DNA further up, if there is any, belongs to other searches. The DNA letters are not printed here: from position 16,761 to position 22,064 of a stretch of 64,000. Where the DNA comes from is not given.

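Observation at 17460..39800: Seven beta-helix cassettes share a cap-repeat-tail layout; three alternate with Flg_new linkers and four are fused head to tail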

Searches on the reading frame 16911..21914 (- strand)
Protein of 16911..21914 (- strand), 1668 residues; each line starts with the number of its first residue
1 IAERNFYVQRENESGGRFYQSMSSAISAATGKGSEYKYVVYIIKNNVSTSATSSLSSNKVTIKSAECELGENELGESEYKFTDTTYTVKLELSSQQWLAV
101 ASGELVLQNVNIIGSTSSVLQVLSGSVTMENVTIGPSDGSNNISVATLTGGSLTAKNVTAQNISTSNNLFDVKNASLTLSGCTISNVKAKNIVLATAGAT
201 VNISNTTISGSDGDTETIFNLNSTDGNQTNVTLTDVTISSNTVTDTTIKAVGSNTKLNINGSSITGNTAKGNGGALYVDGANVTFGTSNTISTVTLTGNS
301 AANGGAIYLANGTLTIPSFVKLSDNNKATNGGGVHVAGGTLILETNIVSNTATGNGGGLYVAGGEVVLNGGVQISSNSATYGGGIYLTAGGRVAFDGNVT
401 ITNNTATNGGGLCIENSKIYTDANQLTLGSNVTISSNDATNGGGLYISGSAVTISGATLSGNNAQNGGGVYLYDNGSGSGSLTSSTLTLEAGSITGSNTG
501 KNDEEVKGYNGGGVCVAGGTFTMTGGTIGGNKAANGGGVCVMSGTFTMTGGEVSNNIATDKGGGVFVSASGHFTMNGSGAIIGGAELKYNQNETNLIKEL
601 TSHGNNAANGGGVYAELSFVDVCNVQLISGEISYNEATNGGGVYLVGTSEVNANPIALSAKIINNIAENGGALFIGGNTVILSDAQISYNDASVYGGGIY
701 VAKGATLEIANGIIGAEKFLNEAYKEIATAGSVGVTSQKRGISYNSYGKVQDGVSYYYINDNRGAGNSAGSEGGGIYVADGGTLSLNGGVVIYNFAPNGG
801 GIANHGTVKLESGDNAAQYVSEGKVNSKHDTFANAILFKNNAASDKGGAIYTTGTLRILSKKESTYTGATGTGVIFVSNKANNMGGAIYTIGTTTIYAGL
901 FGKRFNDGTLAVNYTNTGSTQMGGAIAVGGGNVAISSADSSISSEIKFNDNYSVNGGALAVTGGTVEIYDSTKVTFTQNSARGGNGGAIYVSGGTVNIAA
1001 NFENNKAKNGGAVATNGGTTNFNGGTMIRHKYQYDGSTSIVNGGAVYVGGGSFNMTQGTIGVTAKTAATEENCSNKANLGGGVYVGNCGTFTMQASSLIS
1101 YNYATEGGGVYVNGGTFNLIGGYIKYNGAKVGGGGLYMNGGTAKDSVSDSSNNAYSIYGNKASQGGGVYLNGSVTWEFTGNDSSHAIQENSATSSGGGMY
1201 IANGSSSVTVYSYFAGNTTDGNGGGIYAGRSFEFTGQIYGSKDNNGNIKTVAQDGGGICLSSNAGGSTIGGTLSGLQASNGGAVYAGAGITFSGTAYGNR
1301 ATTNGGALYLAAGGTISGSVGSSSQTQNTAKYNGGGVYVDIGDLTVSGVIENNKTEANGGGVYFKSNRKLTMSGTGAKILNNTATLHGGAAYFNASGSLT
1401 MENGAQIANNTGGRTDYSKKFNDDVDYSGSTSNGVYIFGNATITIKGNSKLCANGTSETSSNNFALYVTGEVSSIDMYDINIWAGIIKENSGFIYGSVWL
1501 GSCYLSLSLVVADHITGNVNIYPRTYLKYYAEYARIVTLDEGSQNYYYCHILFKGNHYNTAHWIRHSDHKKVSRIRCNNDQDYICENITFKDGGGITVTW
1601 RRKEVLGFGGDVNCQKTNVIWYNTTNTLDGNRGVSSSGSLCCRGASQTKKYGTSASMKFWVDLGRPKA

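Call 10: search_protein_families(library=pfam, proteins=[window:16911-21914:-], max_evalue=1)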
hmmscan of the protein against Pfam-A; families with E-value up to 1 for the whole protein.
window:16911-21914:- (1668 aa): 2 families
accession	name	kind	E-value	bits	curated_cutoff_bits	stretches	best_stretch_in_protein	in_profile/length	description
PF02415.23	Chlam_PMP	-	5.8e-10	38.8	20.6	7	836-853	2-19/19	Chlamydia polymorphic membrane protein (Chlamydia_PMP) repeat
PF13123.11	DUF3978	-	0.36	11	25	1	214-267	18-70/144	Protein of unknown function (DUF3978)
